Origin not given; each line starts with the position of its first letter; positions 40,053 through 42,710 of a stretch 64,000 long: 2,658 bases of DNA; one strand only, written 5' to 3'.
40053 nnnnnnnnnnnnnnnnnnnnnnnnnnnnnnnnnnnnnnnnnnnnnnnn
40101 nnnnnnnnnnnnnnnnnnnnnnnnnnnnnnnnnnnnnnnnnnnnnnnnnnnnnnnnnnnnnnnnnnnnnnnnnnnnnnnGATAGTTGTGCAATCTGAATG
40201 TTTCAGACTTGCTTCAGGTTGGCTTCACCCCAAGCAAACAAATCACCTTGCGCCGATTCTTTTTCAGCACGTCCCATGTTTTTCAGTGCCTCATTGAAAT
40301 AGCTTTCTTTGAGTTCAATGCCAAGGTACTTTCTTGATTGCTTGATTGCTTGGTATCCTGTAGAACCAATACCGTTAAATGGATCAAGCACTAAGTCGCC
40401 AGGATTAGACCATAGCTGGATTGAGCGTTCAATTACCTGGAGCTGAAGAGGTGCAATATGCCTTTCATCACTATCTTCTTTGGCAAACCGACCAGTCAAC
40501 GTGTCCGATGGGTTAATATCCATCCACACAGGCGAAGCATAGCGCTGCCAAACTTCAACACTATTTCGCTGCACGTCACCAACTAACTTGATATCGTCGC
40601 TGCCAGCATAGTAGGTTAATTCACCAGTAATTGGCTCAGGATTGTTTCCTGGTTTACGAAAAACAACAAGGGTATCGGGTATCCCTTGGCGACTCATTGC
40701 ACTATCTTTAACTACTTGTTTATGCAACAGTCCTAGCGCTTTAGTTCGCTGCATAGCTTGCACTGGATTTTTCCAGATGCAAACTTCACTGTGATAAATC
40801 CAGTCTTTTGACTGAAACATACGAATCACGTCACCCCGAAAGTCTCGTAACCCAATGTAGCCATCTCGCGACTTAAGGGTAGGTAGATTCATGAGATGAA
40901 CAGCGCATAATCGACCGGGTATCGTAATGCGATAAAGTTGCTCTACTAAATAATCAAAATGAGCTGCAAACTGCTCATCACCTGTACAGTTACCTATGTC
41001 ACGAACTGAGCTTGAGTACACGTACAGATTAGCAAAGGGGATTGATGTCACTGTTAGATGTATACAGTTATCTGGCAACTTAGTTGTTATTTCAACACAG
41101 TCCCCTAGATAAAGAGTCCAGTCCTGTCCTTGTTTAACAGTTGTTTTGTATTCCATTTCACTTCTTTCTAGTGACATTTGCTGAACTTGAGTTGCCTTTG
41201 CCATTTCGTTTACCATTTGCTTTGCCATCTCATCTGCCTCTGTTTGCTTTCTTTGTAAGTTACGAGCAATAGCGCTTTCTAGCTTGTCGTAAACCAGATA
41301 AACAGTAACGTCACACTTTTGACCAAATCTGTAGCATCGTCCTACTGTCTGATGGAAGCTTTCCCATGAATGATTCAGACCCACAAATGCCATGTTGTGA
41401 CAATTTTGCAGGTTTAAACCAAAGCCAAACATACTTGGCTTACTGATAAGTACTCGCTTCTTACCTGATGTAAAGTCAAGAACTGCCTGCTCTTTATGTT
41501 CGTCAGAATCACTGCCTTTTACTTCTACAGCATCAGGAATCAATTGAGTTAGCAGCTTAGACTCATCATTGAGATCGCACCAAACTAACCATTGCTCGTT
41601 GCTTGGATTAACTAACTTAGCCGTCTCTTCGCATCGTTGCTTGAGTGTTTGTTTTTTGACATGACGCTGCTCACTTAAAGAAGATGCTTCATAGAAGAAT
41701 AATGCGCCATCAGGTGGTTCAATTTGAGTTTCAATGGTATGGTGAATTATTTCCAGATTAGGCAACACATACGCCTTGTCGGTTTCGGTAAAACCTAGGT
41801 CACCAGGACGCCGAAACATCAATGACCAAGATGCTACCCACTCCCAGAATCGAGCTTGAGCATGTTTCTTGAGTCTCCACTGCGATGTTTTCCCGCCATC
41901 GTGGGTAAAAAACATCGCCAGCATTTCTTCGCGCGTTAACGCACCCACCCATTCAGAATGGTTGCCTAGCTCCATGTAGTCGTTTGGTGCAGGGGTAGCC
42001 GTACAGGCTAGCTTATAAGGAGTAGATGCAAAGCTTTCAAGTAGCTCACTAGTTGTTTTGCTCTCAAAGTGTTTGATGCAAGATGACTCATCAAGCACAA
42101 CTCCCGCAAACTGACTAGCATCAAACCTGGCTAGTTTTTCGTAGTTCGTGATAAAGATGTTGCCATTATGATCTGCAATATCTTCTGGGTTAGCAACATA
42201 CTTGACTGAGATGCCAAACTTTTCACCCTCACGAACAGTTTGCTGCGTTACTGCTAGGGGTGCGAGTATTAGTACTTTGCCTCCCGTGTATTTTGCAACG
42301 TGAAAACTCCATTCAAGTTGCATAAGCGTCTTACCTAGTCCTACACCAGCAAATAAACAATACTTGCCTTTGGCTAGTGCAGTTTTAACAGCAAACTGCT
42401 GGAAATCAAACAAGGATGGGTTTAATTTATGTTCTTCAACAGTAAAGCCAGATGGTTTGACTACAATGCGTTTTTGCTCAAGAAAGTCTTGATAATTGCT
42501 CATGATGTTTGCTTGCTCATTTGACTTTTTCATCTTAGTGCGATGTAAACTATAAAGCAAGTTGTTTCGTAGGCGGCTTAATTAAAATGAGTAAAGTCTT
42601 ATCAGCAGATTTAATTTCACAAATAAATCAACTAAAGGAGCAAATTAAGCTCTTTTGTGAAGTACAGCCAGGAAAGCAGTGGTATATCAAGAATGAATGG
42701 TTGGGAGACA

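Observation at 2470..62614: A 9-mer, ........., marks almost every intergenic spacer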

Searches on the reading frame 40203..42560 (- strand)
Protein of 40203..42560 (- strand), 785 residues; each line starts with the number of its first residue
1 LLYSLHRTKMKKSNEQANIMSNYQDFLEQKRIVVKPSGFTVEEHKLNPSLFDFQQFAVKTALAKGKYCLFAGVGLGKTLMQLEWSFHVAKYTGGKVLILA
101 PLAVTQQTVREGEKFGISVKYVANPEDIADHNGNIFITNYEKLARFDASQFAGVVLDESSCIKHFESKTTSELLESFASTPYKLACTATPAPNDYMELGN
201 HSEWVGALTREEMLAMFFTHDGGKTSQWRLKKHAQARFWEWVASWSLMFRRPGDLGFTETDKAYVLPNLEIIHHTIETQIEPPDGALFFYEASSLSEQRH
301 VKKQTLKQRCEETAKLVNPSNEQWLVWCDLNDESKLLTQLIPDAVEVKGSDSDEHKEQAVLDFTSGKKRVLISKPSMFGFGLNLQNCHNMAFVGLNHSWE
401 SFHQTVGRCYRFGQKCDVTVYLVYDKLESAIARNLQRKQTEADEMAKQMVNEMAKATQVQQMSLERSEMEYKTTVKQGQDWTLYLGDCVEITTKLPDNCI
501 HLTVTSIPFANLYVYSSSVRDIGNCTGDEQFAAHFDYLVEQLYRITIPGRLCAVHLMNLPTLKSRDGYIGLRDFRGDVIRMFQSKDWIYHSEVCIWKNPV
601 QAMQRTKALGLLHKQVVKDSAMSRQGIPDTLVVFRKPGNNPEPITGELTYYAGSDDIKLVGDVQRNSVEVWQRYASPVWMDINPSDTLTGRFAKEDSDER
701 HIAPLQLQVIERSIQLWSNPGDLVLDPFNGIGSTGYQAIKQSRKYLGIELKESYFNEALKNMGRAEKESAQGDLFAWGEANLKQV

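Call 6: search_protein_families(library=pfam, proteins=[window:40203-42560:-])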
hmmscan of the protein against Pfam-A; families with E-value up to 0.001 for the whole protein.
window:40203-42560:- (785 aa): 5 families
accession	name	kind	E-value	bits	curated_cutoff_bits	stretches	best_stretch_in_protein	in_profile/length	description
PF01555.25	N6_N4_Mtase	-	2.2e-18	67.5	26.7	1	500-758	1-219/221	DNA methylase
PF00271.37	Helicase_C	-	7.5e-09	36.3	23.5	1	318-413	12-110/110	Helicase conserved C-terminal domain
PF00270.35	DEAD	-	1.3e-07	32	26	1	53-194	3-163/167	DEAD/DEAH box helicase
PF04851.21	ResIII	-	6.6e-06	26.6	22.5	1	50-190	4-162/164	Type III restriction enzyme, res subunit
PF00176.29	SNF2-rel_dom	-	1.1e-05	25.2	24.9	1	71-198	24-171/290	SNF2-related domain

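Call 7: search_dna_similar(query=window:40203-42560:-, collection=phages, mode=protein, max_rows=15)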
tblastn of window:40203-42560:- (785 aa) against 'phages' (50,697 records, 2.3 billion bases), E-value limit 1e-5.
Records with a match: 474; places in all: 475; records where one place covers at least 80% of the query: 306.
Best place of each record, by identity: <60% 474.
By first word of the organism name: Mycobacterium 173; Flavobacterium 85; Synechococcus 41; Arthrobacter 27; Pseudomonas 23; Gordonia 18; Staphylococcus 12; Enterobacter 12; Cronobacter 10; Klebsiella 10; and 36 more.
By host as written in the record: Mycobacterium smegmatis mc2 155 124; Flavobacterium columnare 62; - 55; Mycobacterium smegmatis mc#155 26; Pseudomonas aeruginosa 17; Gordonia terrae 3612 13; Arthrobacter globiformis NRRL B-2979 SEA 12; Arthrobacter globiformis B-2979 10; and 86 more.
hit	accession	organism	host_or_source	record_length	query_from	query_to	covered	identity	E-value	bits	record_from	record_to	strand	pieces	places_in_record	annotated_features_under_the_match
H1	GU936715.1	Synechococcus phage S-CBS3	Synechococcus sp. CB0202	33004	22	766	95%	54.8%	0e+0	864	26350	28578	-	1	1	DNA methylase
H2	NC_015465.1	Synechococcus phage S-CBS3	Synechococcus sp. CB0202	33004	22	766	95%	54.8%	0e+0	864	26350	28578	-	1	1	DNA methylase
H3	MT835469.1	Bacteriophage sp.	human fecal samples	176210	22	785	97%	51.5%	0e+0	799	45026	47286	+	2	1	record has no annotation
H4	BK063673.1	Caudoviricetes sp. vir525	Methanosarcinales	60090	11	779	98%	50.1%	0e+0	776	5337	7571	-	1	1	DNA helicase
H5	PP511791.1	Dulem virus 39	Propithecus coquereli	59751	22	773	94%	51.8%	0e+0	778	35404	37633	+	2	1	helicase (x2)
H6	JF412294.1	EBPR podovirus 1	-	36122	1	781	99%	47.6%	0e+0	722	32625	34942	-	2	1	gp52: helicase | gp50: methylase | gp51: hypothetical protein | gp53: hypothetical protein | gp49: hypothetical protein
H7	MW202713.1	Caudoviricetes sp.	Manatee Spring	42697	14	776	95%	48.3%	0e+0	708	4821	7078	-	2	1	deaD-like helicases superfamily | adenine specific methyltransferase mboiiA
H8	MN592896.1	Alteromonas phage XX1924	Alteromonas litorea TF-22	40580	7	775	98%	45.2%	4e-96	668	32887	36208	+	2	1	hypothetical protein (x2) | DNA methylase N-4/N-6 domain-containing protein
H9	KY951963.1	Flavobacterium phage FCV-3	Flavobacterium columnare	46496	23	761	94%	45.8%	0e+0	631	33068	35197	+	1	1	hypothetical protein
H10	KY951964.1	Flavobacterium phage FCV-11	Flavobacterium columnare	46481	23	761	94%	45.8%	0e+0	631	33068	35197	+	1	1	hypothetical protein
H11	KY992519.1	Flavobacterium phage V175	Flavobacterium columnare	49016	23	761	94%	45.8%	0e+0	631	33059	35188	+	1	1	hypothetical protein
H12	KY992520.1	Flavobacterium phage V181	Flavobacterium columnare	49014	23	761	94%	45.8%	0e+0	631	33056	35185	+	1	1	hypothetical protein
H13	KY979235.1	Flavobacterium phage FCV-1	Flavobacterium columnare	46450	23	761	94%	45.8%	0e+0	631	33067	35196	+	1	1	hypothetical protein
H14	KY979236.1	Flavobacterium phage FCV-10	Flavobacterium columnare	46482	23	761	94%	45.8%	0e+0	631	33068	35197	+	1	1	hypothetical protein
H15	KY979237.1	Flavobacterium phage FCV-16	Flavobacterium columnare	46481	23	761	94%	45.8%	0e+0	631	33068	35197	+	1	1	hypothetical protein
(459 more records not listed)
